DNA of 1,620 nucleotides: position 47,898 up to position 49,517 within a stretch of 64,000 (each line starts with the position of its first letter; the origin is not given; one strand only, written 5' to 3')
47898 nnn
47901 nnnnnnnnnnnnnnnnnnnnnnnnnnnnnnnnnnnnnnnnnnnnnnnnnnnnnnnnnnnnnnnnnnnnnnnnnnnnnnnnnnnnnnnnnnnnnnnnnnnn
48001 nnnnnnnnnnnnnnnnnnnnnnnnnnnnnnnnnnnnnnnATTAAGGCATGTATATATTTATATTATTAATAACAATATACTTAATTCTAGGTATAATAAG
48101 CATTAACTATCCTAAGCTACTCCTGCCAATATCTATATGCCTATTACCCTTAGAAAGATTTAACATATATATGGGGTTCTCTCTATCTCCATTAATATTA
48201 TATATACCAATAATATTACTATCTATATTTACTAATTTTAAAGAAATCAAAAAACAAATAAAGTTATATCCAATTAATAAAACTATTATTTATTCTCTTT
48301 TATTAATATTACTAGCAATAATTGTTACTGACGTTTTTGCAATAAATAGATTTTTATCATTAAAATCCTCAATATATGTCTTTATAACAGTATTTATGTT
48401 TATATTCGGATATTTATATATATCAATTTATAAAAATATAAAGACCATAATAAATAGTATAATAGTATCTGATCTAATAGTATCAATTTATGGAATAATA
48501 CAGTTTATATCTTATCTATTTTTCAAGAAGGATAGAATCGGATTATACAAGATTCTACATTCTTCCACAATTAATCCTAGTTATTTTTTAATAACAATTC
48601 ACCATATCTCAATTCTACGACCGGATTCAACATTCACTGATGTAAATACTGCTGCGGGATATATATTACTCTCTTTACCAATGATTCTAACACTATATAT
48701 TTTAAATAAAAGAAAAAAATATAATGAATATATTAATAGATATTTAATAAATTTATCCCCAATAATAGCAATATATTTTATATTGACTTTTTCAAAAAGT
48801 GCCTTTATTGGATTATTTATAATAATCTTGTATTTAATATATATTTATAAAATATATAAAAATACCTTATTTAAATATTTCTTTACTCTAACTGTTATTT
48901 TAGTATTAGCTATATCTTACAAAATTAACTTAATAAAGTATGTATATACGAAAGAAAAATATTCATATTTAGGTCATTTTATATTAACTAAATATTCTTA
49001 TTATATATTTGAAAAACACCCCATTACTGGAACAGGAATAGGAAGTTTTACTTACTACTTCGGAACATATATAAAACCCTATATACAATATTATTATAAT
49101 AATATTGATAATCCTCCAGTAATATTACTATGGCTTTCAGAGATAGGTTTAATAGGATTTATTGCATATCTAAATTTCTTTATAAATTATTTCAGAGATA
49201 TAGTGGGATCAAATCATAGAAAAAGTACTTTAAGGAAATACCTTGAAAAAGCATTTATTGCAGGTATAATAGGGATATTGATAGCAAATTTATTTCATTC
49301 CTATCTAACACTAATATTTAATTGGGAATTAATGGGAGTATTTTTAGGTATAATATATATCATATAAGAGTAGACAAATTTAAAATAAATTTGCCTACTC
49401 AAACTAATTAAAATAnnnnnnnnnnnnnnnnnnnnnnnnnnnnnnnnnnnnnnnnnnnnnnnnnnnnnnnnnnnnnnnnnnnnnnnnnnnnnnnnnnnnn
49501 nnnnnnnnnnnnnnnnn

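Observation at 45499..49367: Accessory module with a membrane-anchored PEGA/propeller protein, a second MreB paralogue and a Wzy_C-like membrane protein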

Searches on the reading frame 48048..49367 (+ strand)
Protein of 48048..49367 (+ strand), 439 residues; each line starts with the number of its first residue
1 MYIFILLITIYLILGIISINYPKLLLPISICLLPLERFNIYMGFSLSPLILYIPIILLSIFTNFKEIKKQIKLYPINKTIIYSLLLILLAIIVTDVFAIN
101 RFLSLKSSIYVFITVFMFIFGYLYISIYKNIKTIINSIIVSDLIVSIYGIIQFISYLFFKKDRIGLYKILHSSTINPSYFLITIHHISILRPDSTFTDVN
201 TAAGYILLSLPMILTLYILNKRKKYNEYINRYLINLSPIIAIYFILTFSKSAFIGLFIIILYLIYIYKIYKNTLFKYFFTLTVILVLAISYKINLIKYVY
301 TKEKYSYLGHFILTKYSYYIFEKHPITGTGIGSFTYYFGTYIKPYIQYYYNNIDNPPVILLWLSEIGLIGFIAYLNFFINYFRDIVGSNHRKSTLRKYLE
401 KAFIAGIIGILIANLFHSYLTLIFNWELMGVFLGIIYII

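Call 3: search_protein_families(library=pfam, proteins=[window:48048-49367:+], max_evalue=1)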
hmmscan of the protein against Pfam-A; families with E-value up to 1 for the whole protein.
window:48048-49367:+ (439 aa): 1 family
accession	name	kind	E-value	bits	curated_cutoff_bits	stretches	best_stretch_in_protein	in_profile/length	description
PF04932.20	Wzy_C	-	4.6e-11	43.1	31.7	1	239-375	5-149/149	O-Antigen ligase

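Call 4: search_protein_families(library=ncbifam, proteins=[window:48048-49367:+], max_evalue=1)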
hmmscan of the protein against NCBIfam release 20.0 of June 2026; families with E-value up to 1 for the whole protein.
window:48048-49367:+ (439 aa): 0 families

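Call 11: find_homologous_proteins(query=window:48048-49367:+)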
Query window:48048-49367:+ (439 aa): 14 proteins with E <= 0.001 among 8000 candidates.
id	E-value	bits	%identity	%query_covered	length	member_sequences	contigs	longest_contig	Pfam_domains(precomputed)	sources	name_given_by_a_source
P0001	2.1e-263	892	100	100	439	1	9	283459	PF04932.21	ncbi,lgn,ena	-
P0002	1.2e-141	491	57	97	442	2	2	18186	PF04932.21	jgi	jgi:hypothetical protein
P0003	1.1e-138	481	55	99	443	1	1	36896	PF04932.21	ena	-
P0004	2.9e-137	477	57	97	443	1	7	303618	PF04932.21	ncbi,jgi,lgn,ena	jgi:hypothetical protein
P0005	8.8e-124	432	53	95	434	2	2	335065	PF04932.21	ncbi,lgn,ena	-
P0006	5.7e-108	380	46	95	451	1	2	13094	PF04932.21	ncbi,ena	-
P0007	2.3e-106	375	46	95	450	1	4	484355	PF04932.21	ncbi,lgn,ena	-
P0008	8.7e-106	373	47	96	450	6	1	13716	PF04932.21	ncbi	ncbi:MAG: O-antigen ligase family protein [Patescibacteria group bacterium]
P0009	3.7e-104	368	48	96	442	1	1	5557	PF04932.21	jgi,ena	jgi:hypothetical protein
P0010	9.7e-102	360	47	96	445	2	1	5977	PF04932.21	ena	-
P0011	9.0e-100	353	47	95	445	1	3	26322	PF04932.21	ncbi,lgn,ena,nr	ncbi:O-antigen ligase family protein [Patescibacteria group bacterium]|nr:O-antigen ligase family pr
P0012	4.2e-82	295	42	99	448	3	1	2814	PF04932.21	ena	-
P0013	7.0e-81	291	40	96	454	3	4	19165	PF04932.21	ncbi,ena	-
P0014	9.1e-81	290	40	97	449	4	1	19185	PF04932.21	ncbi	-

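Call 12: find_encoding_contigs(protein=P0004, flank=6000, max_places=2)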
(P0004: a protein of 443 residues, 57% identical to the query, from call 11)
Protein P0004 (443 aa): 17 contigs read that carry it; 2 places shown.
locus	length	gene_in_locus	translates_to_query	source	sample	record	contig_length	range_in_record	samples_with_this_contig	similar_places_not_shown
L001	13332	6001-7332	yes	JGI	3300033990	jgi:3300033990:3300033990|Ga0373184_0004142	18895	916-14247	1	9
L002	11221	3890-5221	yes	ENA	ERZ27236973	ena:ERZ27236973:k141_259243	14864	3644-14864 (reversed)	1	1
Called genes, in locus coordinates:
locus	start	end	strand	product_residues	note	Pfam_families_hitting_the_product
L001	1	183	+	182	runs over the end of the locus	PF02357:NusG, PF00467:KOW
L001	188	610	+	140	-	PF03946:Ribosomal_L11_N, PF00298:Ribosomal_L11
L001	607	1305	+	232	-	PF00687:Ribosomal_L1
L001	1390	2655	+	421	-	PF07498:Rho_N (weak), PF07497:Rho_RNA_bind, PF00006:ATP-synt_ab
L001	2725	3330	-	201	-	PF00334:NDK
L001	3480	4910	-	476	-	PF08308:PEGA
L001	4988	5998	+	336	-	PF06723:MreB_Mbl, PF14450:FtsA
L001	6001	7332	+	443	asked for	PF04932:Wzy_C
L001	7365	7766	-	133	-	PF16320:Ribosomal_L12_N, PF00542:Ribosomal_L12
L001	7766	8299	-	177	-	PF00466:Ribosomal_L10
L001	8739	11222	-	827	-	PF02861:Clp_N, PF23569:NBD_SMAX1, PF00004:AAA, PF17871:AAA_lid_9, PF07724:AAA_2, PF00004:AAA, PF07728:AAA_5, PF10431:ClpB_D2-small, +10 more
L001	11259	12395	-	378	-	PF00575:S1, PF24685:OB_RRP5_4th (faint), PF00575:S1, PF23459:S1_RRP5 (weak)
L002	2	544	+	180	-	?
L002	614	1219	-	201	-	PF00334:NDK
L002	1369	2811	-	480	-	PF08308:PEGA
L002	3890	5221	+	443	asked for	PF04932:Wzy_C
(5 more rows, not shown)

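Call 13: find_encoding_contigs(protein=P0007, flank=6000, max_places=2)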
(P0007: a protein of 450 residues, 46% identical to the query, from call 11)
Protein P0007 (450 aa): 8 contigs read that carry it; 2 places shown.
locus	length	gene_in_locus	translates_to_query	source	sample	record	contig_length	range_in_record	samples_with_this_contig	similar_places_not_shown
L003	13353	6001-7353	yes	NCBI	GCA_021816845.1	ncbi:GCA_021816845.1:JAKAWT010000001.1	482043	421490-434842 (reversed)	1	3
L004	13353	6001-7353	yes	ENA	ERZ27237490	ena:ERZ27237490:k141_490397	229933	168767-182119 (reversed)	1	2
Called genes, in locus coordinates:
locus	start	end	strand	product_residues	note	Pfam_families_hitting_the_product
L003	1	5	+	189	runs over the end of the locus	PF02357:NusG, PF00467:KOW (weak)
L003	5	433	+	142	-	PF03946:Ribosomal_L11_N, PF00298:Ribosomal_L11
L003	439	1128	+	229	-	PF00687:Ribosomal_L1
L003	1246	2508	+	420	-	PF07498:Rho_N (weak), PF07497:Rho_RNA_bind, PF00006:ATP-synt_ab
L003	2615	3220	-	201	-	PF00334:NDK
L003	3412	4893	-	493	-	PF08308:PEGA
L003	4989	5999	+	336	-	PF06723:MreB_Mbl, PF14450:FtsA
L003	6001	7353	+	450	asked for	PF04932:Wzy_C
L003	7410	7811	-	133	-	PF16320:Ribosomal_L12_N, PF00542:Ribosomal_L12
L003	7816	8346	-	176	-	PF00466:Ribosomal_L10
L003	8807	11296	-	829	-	PF02861:Clp_N, PF23569:NBD_SMAX1, PF00004:AAA, PF17871:AAA_lid_9, PF07724:AAA_2, PF00004:AAA, PF07728:AAA_5, PF10431:ClpB_D2-small, +8 more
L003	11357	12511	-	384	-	PF24685:OB_RRP5_4th (faint), PF00575:S1, PF23459:S1_RRP5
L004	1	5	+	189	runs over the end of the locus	PF02357:NusG, PF00467:KOW (weak)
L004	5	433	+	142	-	PF03946:Ribosomal_L11_N, PF00298:Ribosomal_L11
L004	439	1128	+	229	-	PF00687:Ribosomal_L1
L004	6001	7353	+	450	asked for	PF04932:Wzy_C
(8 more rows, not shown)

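Call 14: find_encoding_contigs(protein=P0013, flank=6000, max_places=2)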
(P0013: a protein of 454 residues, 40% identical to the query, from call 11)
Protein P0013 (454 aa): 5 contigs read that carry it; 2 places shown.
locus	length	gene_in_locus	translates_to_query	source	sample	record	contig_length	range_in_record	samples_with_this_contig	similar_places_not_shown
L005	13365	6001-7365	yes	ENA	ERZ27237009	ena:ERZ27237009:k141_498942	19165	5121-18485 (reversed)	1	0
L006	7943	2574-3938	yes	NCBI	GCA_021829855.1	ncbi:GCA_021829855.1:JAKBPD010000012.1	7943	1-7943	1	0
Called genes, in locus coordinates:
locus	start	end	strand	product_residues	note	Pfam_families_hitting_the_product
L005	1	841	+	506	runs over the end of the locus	?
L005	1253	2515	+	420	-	PF07498:Rho_N, PF07497:Rho_RNA_bind, PF00006:ATP-synt_ab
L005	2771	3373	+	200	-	PF00334:NDK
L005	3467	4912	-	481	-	PF08308:PEGA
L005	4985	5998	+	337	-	PF06723:MreB_Mbl, PF14450:FtsA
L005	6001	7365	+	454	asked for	PF04932:Wzy_C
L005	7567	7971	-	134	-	PF16320:Ribosomal_L12_N, PF00542:Ribosomal_L12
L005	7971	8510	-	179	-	PF00466:Ribosomal_L10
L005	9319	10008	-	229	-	PF00687:Ribosomal_L1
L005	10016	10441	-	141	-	PF03946:Ribosomal_L11_N, PF00298:Ribosomal_L11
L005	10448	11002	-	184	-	PF02357:NusG, PF00467:KOW (weak)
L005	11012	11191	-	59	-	PF00584:SecE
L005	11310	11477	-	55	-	PF00471:Ribosomal_L33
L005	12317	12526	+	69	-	PF00830:Ribosomal_L28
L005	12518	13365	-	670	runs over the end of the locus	PF00270:DEAD, PF04851:ResIII, PF00271:Helicase_C (weak), PF18074:PriA_C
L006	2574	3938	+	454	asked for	PF04932:Wzy_C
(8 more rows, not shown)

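Call 18: find_related_loci(query=A1, collection=genome_contigs, flank=8000)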
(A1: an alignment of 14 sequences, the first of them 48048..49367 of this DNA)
Query A1 (439 aa) in genome_contigs; peptide patterns used: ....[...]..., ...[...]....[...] (x = any residue, [..] = any of these).
61 stretches matched a pattern; 10 encode a relative of the query (tblastn E <= 1e-3); 9 distinct loci.
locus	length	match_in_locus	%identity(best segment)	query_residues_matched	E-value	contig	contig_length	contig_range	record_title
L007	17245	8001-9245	53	18-435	1e-119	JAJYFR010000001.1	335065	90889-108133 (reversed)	MAG: bacterium isolate DBS1-2.bin54 NODE_14_length_335065_cov_2.844906, whole genome shotgun sequence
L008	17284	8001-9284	56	15-439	4e-118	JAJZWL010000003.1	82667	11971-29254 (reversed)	MAG: bacterium isolate TL1-1.bin64 NODE_120_length_82667_cov_3.937788, whole genome shotgun sequence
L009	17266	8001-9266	46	18-436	4e-99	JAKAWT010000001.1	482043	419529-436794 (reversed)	MAG: bacterium isolate YP4.bin81 NODE_7_length_482043_cov_12.846384, whole genome shotgun sequence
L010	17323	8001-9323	42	1-435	4e-88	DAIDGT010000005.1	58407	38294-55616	MAG TPA_asm: bacterium isolate clean329 NODE_5_length_58407_cov_4.633328, whole genome shotgun sequence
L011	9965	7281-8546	46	18-436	1e-111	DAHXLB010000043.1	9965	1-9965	MAG TPA_asm: bacterium isolate clean1586 k141_1364091, whole genome shotgun sequence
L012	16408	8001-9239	47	20-435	1e-97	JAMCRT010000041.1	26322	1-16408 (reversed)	MAG: Patescibacteria group bacterium isolate FK_Sedi_A_Bin.248 NODE_3878_length_26322_cov_2.52873, whole genome shotgun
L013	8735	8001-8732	57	15-256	4e-60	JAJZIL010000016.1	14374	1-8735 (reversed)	MAG: bacterium isolate LSA3.bin44 NODE_6811_length_14374_cov_1.901242, whole genome shotgun sequence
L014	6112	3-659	56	222-439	3e-55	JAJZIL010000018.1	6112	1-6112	MAG: bacterium isolate LSA3.bin44 NODE_20997_length_6112_cov_2.090894, whole genome shotgun sequence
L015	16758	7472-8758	40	13-435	2e-83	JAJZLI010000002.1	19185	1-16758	MAG: bacterium isolate MAS3.bin101 NODE_5831_length_19185_cov_1.361423, whole genome shotgun sequence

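Call 40: predict_structure(alignment_id=A1)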
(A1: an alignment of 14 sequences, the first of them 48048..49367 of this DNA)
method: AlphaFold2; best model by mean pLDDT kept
length: 439 residues; sequences in the alignment: 14
mean_pLDDT: 64.9   pTM: 0.74
mean pLDDT of the five models: 64.9, 64.1, 62.1, 59.9, 58.1
residues with pLDDT >= 90: 6; 70-90: 167; 50-70: 172; < 50: 94
segments of 3 or more residues with pLDDT < 50: 39-46, 159-200, 221-225, 299-310, 347-356, 412-417
pLDDT, mean of each block of 10 residues (from residue 1): 62 79 84 60 49 80 81 80 90 83 75 85 85 75 69 55 42 38 43 43 60 55 51 62 60 62 66 66 68 54 41 69 83 59 48 51 79 84 65 59 58 47 74 76
secondary structure, 60 per line:
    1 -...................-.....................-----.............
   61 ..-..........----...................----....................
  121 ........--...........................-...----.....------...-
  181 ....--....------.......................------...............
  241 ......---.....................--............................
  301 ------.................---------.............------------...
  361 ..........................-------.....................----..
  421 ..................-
elements in order: H2-20 H22-42 H48-62 H64-73 H78-96 H101-128 H131-157 H166-170 E181-184 E187-190 H197-219 H226-246 H250-270 H273-300 H307-323 H333-345 H358-386 H394-414 H419-438

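Call 42: search_solved_structures(query=A1, max_evalue=10, show_alignments=2)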
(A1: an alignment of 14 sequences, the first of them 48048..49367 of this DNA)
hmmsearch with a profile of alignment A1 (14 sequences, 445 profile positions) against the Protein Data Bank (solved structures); distinct sequences matched with E-value up to 10: 0.

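Call 83: list_cluster_members(proteins=[P0001, P0020, P0024, P0011])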
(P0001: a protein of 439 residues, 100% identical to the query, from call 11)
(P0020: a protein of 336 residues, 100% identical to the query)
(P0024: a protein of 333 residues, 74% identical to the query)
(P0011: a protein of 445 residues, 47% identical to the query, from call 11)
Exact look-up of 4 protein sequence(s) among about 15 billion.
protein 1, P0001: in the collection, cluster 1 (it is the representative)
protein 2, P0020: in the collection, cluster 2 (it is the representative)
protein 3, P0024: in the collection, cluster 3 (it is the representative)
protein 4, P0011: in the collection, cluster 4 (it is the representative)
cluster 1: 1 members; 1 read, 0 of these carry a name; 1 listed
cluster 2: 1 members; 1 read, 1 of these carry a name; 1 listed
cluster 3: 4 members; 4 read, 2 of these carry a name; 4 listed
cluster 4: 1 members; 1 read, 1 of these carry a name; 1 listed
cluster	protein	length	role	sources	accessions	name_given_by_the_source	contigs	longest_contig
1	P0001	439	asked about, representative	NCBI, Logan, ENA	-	-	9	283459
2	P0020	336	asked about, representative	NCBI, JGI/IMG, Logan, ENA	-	rod shape-determining protein MreB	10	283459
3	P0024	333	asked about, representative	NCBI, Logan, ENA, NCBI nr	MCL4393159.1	rod shape-determining protein [Patescibacteria group bacterium]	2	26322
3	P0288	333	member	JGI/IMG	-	rod shape-determining protein MreB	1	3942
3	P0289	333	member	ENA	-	-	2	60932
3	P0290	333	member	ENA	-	-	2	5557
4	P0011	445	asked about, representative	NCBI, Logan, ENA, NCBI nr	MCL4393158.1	O-antigen ligase family protein [Patescibacteria group bacterium]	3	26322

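Call 85: find_encoding_contigs(protein=window:48048-49367:+, flank=500, max_places=4)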
Protein window:48048-49367:+ (439 aa): 16 contigs read that carry it; 4 places shown.
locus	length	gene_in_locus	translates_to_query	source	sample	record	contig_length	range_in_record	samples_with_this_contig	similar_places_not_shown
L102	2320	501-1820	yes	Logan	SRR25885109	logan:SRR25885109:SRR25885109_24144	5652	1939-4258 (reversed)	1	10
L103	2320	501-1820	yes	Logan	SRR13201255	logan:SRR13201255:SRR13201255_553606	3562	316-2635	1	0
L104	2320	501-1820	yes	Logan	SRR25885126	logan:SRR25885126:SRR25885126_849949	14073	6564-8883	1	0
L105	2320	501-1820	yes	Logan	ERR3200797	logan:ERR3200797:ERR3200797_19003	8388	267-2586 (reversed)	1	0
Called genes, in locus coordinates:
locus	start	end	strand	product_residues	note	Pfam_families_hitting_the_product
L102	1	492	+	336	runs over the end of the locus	PF06723:MreB_Mbl, PF14450:FtsA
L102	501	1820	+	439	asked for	PF04932:Wzy_C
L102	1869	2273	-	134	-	PF16320:Ribosomal_L12_N, PF00542:Ribosomal_L12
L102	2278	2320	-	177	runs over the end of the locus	PF00466:Ribosomal_L10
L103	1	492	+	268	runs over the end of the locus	?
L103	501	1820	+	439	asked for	PF04932:Wzy_C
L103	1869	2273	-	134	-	PF16320:Ribosomal_L12_N, PF00542:Ribosomal_L12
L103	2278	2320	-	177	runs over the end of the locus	PF00466:Ribosomal_L10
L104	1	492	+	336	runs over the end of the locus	PF06723:MreB_Mbl, PF14450:FtsA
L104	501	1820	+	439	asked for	PF04932:Wzy_C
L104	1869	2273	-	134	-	PF16320:Ribosomal_L12_N, PF00542:Ribosomal_L12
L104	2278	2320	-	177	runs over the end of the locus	PF00466:Ribosomal_L10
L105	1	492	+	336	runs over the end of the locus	PF06723:MreB_Mbl, PF14450:FtsA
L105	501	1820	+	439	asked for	PF04932:Wzy_C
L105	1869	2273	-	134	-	PF16320:Ribosomal_L12_N, PF00542:Ribosomal_L12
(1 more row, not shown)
